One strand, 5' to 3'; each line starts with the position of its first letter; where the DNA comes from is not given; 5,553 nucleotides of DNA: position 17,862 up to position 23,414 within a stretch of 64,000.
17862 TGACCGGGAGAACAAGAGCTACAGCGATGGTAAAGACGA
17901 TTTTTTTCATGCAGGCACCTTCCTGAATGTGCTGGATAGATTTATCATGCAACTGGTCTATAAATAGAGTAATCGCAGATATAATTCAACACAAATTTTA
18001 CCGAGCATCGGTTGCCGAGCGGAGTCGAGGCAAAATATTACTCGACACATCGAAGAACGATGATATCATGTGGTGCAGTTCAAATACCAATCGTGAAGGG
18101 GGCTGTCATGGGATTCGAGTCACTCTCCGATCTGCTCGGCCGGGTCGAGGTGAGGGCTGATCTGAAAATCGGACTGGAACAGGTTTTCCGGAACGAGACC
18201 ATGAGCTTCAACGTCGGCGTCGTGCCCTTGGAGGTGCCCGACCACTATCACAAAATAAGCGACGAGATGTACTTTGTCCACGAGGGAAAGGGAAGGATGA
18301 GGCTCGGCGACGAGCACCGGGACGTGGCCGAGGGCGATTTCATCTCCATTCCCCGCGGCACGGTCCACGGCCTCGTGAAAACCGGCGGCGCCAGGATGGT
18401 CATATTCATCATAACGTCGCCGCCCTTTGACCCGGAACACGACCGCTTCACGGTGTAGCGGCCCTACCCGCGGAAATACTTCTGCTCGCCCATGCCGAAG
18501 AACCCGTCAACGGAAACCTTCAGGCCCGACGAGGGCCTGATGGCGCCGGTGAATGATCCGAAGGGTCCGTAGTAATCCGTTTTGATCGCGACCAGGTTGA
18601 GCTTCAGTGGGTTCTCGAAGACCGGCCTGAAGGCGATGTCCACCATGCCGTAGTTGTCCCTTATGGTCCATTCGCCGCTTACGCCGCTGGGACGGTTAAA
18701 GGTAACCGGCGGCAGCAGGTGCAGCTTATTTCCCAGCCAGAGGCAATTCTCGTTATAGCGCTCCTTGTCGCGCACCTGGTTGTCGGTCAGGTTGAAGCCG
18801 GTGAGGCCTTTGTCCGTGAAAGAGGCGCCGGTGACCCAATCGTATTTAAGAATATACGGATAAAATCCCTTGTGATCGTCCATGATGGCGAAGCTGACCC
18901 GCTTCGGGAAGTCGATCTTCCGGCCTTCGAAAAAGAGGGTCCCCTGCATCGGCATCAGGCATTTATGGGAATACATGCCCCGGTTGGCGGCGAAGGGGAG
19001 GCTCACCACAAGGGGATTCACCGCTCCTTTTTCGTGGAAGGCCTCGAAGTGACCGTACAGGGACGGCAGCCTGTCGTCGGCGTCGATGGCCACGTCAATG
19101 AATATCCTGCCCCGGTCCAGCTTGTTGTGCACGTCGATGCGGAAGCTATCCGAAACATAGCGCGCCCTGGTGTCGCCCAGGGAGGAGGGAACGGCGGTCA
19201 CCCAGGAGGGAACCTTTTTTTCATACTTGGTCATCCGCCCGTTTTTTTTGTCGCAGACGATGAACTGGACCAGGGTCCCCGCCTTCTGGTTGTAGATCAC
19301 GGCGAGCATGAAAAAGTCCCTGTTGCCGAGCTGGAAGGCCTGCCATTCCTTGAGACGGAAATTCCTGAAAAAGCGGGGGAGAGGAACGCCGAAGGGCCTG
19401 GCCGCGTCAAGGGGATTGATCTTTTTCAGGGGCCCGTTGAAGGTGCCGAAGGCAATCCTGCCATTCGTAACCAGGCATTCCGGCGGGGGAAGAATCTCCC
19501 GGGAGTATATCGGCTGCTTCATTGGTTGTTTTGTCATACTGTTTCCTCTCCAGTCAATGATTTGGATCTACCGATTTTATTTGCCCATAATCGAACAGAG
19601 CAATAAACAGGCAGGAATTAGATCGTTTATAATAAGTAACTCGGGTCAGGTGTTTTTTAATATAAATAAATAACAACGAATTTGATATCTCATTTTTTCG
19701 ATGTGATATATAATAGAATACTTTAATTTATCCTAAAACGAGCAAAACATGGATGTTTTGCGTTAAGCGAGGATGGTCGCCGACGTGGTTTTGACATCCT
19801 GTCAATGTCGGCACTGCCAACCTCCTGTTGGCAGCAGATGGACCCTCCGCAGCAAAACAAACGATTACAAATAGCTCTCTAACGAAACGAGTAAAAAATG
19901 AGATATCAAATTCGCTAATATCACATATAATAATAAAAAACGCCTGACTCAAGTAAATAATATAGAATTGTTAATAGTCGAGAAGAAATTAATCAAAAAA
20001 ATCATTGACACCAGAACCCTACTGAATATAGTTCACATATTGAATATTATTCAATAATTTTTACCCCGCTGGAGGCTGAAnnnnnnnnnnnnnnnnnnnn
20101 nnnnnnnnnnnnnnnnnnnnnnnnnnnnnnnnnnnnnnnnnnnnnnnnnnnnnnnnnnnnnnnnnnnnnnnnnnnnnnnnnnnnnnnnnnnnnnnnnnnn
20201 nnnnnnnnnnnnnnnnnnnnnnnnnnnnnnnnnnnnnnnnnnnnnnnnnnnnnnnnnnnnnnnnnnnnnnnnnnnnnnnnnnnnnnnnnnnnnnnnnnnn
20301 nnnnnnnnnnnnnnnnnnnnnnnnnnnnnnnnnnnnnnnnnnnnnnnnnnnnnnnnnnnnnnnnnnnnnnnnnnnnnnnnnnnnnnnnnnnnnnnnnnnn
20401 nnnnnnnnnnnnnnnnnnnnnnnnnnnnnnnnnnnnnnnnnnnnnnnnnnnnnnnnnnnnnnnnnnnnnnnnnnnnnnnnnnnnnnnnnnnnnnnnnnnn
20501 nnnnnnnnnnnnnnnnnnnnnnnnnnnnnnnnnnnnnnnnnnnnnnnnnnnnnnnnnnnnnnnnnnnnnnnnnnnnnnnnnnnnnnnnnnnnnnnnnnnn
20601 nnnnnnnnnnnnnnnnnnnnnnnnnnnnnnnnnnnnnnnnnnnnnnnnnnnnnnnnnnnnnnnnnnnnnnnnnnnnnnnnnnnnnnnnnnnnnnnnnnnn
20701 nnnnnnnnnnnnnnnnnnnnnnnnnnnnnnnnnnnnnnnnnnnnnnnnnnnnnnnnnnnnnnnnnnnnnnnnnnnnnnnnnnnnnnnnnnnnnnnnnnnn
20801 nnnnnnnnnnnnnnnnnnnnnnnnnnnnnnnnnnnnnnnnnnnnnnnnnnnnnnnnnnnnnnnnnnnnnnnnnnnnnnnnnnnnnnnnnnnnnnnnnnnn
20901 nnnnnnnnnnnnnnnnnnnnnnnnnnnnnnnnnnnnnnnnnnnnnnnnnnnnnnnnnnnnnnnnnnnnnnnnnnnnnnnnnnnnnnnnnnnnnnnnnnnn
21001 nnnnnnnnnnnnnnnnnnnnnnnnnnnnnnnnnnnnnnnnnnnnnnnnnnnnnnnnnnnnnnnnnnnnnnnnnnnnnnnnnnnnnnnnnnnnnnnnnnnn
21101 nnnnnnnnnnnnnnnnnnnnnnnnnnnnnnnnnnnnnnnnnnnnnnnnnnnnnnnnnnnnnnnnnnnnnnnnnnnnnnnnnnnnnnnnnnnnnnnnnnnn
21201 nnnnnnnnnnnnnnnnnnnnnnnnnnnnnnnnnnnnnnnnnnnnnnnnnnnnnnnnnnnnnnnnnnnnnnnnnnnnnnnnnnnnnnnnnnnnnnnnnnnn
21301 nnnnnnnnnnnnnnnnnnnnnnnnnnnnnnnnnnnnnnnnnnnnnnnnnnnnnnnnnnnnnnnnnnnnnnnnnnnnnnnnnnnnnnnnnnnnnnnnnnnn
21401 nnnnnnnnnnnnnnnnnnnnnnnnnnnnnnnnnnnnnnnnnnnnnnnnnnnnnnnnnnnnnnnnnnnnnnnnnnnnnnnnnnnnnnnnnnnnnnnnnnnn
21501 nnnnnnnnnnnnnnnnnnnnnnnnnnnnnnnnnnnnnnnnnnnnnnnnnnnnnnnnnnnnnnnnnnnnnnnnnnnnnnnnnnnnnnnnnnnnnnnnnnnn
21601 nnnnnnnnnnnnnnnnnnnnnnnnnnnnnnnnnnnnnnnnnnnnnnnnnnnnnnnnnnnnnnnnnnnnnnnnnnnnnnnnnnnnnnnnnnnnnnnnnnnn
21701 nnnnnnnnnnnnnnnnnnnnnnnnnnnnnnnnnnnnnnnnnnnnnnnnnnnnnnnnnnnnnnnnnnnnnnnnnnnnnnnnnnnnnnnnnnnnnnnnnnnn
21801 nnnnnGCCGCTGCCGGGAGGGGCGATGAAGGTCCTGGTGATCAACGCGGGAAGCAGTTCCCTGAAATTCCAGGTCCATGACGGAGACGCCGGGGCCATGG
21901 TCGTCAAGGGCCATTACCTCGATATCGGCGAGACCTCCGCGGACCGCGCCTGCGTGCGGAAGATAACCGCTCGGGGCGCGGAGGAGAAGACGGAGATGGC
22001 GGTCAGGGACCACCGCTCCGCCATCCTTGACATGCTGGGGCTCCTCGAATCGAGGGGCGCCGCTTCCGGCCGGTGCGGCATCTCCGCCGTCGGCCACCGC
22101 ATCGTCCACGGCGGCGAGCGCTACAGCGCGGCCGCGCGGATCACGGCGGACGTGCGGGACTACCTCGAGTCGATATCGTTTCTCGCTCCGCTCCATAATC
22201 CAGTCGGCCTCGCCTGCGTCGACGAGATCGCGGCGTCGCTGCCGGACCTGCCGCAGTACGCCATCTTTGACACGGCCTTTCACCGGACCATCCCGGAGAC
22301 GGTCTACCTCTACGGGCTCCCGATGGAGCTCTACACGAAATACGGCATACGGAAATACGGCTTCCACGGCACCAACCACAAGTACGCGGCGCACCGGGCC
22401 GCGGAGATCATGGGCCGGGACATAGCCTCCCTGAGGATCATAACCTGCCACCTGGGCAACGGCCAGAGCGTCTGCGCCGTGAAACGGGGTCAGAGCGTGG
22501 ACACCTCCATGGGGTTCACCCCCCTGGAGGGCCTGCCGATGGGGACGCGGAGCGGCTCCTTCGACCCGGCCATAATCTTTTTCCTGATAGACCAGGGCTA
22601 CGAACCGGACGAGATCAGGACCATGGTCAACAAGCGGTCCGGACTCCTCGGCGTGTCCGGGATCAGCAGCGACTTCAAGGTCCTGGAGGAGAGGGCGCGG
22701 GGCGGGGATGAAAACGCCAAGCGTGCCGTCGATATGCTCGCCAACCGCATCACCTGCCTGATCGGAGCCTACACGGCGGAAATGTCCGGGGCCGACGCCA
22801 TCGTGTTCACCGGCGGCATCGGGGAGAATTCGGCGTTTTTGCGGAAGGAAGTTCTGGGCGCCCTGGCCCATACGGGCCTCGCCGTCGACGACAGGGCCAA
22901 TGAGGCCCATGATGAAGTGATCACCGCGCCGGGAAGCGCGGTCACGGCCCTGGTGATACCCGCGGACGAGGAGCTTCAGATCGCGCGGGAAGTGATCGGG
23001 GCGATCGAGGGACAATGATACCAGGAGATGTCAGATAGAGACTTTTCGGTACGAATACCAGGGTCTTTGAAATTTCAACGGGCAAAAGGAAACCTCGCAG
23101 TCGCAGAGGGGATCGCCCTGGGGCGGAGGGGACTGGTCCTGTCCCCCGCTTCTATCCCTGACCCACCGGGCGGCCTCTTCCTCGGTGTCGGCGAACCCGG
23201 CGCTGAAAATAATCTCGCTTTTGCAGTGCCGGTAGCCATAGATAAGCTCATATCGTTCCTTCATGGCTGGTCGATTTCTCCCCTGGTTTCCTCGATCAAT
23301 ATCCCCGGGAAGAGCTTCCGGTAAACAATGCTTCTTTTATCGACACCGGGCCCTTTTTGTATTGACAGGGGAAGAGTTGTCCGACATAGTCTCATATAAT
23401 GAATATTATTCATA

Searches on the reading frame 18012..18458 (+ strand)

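Call 8: search_protein_families(library=pfam, proteins=[window:18012-18458:+])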
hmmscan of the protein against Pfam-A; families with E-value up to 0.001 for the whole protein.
window:18012-18458:+ (148 aa): 4 families
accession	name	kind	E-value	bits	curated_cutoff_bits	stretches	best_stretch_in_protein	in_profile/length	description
PF07883.17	Cupin_2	-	1.2e-12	47.8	27.2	1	75-133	11-68/70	Cupin domain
PF02311.25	AraC_binding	-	0.00013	22.2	21.1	1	77-135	18-75/135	AraC-like ligand binding domain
PF00190.28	Cupin_1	-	0.00052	20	22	1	78-134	49-112/151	Cupin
PF14667.12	Polysacc_synt_C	-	0.00075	20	28.7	0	74-143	30-107/111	Polysaccharide biosynthesis C-terminal domain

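Call 25: search_protein_families(library=ncbifam, proteins=[window:18012-18458:+], max_evalue=0.01)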
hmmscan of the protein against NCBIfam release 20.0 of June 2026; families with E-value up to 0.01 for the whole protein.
window:18012-18458:+ (148 aa): 0 families

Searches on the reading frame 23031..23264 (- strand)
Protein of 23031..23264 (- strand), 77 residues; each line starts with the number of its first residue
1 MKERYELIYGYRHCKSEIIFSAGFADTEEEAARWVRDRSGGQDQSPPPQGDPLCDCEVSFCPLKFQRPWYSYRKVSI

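Call 15: search_protein_families(library=pfam, proteins=[window:23031-23264:-])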
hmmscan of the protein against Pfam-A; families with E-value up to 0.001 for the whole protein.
window:23031-23264:- (77 aa): 0 families

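Call 43: search_protein_families(library=pfam, proteins=[window:23031-23264:-], max_evalue=1)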
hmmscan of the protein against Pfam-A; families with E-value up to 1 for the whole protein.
window:23031-23264:- (77 aa): 1 family
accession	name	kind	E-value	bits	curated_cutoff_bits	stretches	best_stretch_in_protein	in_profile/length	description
PF16714.10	TyrRSs_C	-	0.031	14.5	30.6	1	15-66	23-73/120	Tyrosyl-tRNA synthetase C-terminal domain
